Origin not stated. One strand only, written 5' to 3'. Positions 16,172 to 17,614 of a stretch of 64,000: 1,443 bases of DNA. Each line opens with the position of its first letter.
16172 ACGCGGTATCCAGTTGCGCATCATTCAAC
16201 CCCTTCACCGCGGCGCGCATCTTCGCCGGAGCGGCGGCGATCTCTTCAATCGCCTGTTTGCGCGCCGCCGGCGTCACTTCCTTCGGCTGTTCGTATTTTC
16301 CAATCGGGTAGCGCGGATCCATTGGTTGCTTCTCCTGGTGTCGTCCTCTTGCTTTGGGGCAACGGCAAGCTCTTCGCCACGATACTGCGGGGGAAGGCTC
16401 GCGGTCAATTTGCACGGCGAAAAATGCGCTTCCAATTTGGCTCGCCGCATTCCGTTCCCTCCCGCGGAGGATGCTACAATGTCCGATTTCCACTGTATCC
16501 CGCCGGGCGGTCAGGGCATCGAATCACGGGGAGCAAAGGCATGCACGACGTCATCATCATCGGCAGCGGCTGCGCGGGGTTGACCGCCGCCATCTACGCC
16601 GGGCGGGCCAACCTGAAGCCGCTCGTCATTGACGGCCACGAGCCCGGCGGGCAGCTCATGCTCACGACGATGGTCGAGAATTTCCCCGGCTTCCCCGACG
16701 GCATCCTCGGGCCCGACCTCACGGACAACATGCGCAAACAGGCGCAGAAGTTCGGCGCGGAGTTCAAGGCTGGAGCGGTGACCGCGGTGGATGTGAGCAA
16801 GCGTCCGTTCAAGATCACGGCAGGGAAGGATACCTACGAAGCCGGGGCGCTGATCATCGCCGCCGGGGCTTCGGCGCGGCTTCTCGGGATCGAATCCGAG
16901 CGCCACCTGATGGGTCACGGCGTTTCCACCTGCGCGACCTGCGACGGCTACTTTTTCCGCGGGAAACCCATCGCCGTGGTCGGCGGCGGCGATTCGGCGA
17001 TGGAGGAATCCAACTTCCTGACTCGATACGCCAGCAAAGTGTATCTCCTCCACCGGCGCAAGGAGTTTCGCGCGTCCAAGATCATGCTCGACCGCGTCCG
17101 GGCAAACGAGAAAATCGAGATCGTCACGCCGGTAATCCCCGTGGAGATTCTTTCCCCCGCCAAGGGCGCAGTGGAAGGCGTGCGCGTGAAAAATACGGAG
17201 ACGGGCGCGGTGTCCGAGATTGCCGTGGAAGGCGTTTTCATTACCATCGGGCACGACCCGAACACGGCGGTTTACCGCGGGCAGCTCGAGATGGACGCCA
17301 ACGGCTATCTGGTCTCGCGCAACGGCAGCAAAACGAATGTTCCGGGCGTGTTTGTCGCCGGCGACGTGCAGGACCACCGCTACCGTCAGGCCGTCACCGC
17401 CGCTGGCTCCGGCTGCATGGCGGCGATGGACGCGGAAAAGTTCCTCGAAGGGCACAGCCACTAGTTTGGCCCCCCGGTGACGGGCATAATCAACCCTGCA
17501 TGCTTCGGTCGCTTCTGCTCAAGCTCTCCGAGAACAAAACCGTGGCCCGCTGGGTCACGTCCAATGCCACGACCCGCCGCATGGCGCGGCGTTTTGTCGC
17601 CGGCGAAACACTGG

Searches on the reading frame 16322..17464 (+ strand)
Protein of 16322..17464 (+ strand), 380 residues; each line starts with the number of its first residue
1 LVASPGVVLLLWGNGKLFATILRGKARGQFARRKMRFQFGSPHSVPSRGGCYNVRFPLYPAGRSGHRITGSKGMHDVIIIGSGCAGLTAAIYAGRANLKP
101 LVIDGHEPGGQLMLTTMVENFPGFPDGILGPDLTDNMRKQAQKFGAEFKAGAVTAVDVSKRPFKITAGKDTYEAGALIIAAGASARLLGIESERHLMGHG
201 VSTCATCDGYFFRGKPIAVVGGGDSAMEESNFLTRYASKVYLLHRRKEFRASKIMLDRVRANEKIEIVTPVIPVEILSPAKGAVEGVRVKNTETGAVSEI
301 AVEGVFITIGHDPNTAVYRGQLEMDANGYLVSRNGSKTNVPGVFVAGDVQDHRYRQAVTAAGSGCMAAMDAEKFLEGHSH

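Call 109: search_protein_families(library=pfam, max_evalue=0.001, proteins=[window:16322-17464:+])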
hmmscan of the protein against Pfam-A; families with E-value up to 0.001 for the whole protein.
window:16322-17464:+ (380 aa): 9 families
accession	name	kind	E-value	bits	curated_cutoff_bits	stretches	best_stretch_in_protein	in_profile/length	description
PF07992.20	Pyr_redox_2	-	9.5e-49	166.8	26.1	1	75-364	1-291/291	Pyridine nucleotide-disulphide oxidoreductase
PF13738.12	Pyr_redox_3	-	6.2e-19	68.8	30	1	152-347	103-305/305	Pyridine nucleotide-disulphide oxidoreductase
PF00070.33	Pyr_redox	-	6.6e-16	59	22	1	217-291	2-81/82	Pyridine nucleotide-disulphide oxidoreductase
PF01266.30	DAO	-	7.9e-11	42.5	27.9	2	131-188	148-209/353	FAD dependent oxidoreductase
PF03486.20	HI0933_like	-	7.5e-07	29.3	50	0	75-110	1-36/244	HI0933-like protein Rossmann domain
PF00890.30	FAD_binding_2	-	1e-05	25.4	20.4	1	76-113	1-39/414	FAD binding domain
PF01946.23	Thi4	-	0.00012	21.9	26.2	1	75-110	18-55/235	Thi4 family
PF13450.12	NAD_binding_8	-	0.00024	21.7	21.9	0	79-111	1-34/68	NAD(P)-binding Rossmann-like domain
PF12831.13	FAD_oxidored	-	0.00024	21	27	1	76-112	1-38/416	FAD dependent oxidoreductase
